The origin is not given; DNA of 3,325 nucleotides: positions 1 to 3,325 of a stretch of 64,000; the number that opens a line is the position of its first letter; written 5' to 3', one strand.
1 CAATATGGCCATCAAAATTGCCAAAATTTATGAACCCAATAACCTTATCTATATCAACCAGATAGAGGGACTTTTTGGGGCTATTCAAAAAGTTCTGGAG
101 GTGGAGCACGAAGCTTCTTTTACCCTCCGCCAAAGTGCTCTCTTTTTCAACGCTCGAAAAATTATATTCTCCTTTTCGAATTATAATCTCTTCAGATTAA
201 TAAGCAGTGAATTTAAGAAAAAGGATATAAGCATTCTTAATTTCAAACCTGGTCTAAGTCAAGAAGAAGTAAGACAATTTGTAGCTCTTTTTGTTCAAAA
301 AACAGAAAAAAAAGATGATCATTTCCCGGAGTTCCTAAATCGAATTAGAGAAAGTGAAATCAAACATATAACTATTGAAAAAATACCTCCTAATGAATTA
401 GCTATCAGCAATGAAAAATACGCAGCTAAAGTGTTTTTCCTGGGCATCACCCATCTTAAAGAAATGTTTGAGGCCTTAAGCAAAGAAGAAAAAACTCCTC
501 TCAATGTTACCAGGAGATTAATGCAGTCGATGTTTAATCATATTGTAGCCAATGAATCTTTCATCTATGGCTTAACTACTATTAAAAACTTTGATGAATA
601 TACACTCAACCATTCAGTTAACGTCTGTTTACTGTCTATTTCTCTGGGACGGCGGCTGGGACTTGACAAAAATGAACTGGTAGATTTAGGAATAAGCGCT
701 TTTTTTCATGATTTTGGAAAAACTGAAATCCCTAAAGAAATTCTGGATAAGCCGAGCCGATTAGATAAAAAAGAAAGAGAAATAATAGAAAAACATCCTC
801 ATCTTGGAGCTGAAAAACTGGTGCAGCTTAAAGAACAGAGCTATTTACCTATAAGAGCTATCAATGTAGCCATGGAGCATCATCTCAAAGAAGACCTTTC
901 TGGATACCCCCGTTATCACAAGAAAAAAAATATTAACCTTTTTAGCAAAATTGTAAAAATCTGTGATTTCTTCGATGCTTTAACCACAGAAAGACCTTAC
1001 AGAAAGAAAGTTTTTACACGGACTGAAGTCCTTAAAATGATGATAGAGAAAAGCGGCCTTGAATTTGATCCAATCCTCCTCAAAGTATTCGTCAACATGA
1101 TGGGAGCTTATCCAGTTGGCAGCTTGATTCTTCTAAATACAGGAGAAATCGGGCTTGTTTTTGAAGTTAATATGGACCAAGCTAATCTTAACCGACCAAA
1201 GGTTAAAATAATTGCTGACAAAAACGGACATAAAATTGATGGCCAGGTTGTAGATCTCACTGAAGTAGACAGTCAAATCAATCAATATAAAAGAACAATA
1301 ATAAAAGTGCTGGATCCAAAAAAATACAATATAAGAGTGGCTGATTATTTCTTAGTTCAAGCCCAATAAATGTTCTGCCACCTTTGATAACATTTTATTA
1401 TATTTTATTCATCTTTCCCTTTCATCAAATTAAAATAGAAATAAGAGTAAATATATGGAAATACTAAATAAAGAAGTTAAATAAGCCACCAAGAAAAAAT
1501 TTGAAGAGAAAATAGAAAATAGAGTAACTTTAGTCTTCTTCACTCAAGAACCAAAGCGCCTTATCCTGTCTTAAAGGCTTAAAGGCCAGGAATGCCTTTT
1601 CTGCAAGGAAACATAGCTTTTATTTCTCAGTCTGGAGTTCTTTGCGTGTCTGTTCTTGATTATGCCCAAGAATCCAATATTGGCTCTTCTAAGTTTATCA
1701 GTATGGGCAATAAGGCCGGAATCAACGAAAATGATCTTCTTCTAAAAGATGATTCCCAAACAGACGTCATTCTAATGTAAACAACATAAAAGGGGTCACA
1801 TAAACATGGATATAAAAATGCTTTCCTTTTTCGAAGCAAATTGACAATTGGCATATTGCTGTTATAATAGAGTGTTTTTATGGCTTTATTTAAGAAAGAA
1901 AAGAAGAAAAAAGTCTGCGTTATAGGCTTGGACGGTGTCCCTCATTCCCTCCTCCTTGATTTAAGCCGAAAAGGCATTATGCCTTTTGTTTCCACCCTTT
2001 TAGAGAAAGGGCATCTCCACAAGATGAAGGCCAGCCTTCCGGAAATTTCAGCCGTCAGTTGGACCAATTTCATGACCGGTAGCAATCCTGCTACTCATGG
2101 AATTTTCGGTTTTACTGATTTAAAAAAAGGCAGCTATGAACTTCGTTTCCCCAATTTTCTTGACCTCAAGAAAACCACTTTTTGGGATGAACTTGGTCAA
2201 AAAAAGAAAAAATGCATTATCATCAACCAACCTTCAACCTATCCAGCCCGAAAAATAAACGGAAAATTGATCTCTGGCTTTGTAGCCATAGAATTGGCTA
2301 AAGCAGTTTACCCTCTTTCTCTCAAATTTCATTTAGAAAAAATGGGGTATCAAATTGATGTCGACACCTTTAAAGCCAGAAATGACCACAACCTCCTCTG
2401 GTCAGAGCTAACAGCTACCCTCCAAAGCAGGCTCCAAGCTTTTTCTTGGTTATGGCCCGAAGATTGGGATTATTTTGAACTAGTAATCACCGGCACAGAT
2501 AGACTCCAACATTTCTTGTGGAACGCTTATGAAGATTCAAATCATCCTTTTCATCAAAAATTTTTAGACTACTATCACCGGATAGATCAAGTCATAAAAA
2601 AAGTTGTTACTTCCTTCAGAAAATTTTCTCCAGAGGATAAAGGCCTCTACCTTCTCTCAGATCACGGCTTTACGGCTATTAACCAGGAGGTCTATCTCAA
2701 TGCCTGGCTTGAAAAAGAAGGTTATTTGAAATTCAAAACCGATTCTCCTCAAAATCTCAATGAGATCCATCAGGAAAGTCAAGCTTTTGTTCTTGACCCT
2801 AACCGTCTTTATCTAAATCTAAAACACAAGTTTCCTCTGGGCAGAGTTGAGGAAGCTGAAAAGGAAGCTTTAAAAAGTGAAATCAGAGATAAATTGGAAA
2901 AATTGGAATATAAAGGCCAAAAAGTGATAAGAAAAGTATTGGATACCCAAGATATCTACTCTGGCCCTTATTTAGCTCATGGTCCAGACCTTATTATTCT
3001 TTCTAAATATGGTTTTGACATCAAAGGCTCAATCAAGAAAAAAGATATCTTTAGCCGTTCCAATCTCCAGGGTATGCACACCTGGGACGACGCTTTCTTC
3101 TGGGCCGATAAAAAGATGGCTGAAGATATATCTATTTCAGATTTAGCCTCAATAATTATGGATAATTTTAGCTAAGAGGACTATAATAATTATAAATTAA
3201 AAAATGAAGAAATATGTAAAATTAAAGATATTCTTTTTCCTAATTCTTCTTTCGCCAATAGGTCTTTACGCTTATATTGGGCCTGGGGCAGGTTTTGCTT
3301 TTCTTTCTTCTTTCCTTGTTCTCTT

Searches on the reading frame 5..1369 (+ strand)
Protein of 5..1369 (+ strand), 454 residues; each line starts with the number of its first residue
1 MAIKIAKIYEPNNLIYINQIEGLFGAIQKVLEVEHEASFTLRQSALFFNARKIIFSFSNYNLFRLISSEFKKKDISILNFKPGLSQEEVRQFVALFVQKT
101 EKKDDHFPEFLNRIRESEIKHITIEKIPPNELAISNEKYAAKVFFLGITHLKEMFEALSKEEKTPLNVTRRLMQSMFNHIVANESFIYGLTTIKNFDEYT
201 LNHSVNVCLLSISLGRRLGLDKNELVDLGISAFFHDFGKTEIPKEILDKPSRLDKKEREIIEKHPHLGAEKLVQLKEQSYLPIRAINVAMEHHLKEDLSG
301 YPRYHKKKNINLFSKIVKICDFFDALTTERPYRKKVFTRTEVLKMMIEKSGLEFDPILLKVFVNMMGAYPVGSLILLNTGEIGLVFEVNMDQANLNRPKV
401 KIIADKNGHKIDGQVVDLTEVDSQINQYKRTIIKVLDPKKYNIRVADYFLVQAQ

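Call 31: find_encoding_contigs(protein=window:5-1369:+, flank=10000, max_places=10)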
Protein window:5-1369:+ (454 aa): no gene with exactly this product is on record in the collection.
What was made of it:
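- Tried and rejected: An exact look-up of window ORF 5-1369 failed (call 31); the ORF appears to be cut by the window edge.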

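Call 51: search_protein_families(library=pfam, proteins=[window:5-1369:+], max_evalue=0.001)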
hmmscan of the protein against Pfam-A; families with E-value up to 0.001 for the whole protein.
window:5-1369:+ (454 aa): 2 families
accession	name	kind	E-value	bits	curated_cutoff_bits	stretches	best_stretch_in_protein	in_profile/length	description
PF13487.12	HD_5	-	1.2e-22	80.9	27.2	1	201-356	15-168/170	HD domain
PF01966.28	HD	-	1.1e-13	51.9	22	1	200-325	1-115/116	HD domain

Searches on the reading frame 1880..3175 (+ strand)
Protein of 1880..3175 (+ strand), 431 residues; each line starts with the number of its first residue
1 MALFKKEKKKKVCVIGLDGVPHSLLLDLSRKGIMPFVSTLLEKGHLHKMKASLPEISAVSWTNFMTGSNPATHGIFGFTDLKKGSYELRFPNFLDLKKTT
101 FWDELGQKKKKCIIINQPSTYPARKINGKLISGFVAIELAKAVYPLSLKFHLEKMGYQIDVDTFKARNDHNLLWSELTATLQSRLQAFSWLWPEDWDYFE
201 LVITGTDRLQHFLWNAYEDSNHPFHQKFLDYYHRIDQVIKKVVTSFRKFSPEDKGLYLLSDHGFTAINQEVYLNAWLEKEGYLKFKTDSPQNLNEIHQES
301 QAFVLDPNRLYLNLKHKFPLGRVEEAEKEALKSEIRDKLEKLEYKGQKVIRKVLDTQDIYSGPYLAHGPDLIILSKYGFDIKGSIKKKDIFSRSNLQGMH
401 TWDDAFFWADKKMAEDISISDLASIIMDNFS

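Call 51: search_protein_families(library=pfam, proteins=[window:1880-3175:+], max_evalue=0.001)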
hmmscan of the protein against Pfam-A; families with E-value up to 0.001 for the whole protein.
window:1880-3175:+ (431 aa): 1 family
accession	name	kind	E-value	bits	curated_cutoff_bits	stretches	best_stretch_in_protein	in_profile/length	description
PF01663.27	Phosphodiest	-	2.7e-37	129.6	23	1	12-403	1-342/342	Type I phosphodiesterase / nucleotide pyrophosphatase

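Call 54: find_encoding_contigs(protein=window:1880-3175:+, flank=10000, max_places=10)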
Protein window:1880-3175:+ (431 aa): 1 contig read that carries it; 1 place shown.
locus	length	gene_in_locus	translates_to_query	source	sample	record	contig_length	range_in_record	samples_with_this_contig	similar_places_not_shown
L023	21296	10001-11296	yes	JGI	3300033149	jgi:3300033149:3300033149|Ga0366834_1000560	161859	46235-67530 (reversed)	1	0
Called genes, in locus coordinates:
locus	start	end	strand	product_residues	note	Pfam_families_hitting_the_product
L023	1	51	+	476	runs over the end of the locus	PF01523:PmbA_TldD_1st, PF19290:PmbA_TldD_2nd, PF19289:PmbA_TldD_3rd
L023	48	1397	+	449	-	PF01523:PmbA_TldD_1st (weak), PF19290:PmbA_TldD_2nd, PF19289:PmbA_TldD_3rd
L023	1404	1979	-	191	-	PF00881:Nitroreductase, PF14512:TM1586_NiRdase (weak)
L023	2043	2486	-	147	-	PF00085:Thioredoxin, PF13098:Thioredoxin_2 (weak), PF13728:TraF (weak)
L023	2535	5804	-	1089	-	PF26549:Tricorn_N, PF07676:PD40 (weak), PF26549:Tricorn_N, PF26550:Tricorn_2nd, PF07676:PD40 (weak), PF14684:Tricorn_C1, PF14685:PDZ_Tricorn, PF03572:Peptidase_S41, +2 more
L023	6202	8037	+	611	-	PF13646:HEAT_2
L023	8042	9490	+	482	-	PF13487:HD_5, PF01966:HD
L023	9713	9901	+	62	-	PF13607:Succ_CoA_lig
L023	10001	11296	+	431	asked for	PF01663:Phosphodiest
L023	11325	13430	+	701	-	PF01663:Phosphodiest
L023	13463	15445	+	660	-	PF01663:Phosphodiest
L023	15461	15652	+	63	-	-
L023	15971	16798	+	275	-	-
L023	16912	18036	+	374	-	PF00155:Aminotran_1_2, PF00266:Aminotran_5, PF01053:Cys_Met_Meta_PP (weak)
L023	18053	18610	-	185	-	PF00881:Nitroreductase, PF14512:TM1586_NiRdase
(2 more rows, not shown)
